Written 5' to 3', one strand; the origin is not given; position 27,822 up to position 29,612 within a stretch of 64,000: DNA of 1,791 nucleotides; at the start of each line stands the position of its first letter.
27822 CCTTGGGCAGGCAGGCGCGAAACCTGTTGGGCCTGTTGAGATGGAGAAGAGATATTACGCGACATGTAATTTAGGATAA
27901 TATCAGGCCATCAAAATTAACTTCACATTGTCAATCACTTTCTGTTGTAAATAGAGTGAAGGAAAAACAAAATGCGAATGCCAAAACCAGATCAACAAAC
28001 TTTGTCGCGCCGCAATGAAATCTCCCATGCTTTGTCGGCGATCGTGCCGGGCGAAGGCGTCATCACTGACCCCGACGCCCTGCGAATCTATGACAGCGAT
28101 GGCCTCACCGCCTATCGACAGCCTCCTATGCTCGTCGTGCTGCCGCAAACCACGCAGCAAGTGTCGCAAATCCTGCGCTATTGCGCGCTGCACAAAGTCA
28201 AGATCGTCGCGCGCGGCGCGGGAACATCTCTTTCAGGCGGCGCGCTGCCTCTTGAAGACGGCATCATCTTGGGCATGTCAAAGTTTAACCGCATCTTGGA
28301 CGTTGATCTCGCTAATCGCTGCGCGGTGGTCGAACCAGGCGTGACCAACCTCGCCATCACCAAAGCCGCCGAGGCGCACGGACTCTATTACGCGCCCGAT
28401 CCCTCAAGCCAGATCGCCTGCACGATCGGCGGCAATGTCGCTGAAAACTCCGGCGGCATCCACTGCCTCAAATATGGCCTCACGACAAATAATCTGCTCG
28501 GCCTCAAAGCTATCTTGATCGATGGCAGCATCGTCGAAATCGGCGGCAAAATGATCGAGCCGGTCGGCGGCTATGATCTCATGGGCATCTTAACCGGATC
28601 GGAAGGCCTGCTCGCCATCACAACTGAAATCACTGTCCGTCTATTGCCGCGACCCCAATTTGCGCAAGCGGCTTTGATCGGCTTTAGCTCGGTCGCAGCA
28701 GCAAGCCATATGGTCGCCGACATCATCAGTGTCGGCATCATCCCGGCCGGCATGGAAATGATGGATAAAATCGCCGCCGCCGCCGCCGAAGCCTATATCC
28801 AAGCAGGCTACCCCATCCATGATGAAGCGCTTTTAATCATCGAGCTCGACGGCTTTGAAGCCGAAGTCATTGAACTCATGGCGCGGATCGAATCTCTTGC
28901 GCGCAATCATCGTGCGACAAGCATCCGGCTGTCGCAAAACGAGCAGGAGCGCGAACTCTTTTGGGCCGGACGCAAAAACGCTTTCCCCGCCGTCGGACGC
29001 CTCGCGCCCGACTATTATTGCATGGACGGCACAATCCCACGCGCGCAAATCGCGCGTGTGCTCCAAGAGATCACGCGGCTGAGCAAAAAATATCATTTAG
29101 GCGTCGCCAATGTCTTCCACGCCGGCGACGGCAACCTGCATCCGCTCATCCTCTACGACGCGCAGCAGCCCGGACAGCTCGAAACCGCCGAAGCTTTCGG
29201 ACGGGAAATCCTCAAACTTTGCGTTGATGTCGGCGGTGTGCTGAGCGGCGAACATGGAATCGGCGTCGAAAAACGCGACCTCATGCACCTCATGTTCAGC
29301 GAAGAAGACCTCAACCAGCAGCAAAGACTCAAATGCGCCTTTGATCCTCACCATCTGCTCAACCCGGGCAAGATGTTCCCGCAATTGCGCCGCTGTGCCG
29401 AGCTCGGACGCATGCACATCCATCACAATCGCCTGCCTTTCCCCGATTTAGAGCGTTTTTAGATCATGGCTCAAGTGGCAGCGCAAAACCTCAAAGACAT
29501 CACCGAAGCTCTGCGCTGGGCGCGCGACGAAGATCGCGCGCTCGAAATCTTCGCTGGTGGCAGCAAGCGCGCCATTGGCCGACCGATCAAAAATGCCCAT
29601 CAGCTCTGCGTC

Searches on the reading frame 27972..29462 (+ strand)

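Call 44: search_protein_families(library=ncbifam, proteins=[window:27972-29462:+], max_evalue=1e-20)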
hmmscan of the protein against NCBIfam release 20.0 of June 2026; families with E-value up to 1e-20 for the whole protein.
window:27972-29462:+ (496 aa): 3 families
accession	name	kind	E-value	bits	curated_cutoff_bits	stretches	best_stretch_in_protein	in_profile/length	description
NF008408.0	PRK11230.1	equivalog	1e-202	674.1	897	1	14-496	18-499/499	glycolate oxidase subunit GlcD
TIGR00387.1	glcD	equivalog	9.3e-160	532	567.9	1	55-467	1-413/413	glycolate oxidase subunit GlcD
NF049975.1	2HglutDHaseYdiJ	equivalog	6.5e-43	146.7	1350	1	29-189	29-191/1018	D-2-hydroxyglutarate dehydrogenase YdiJ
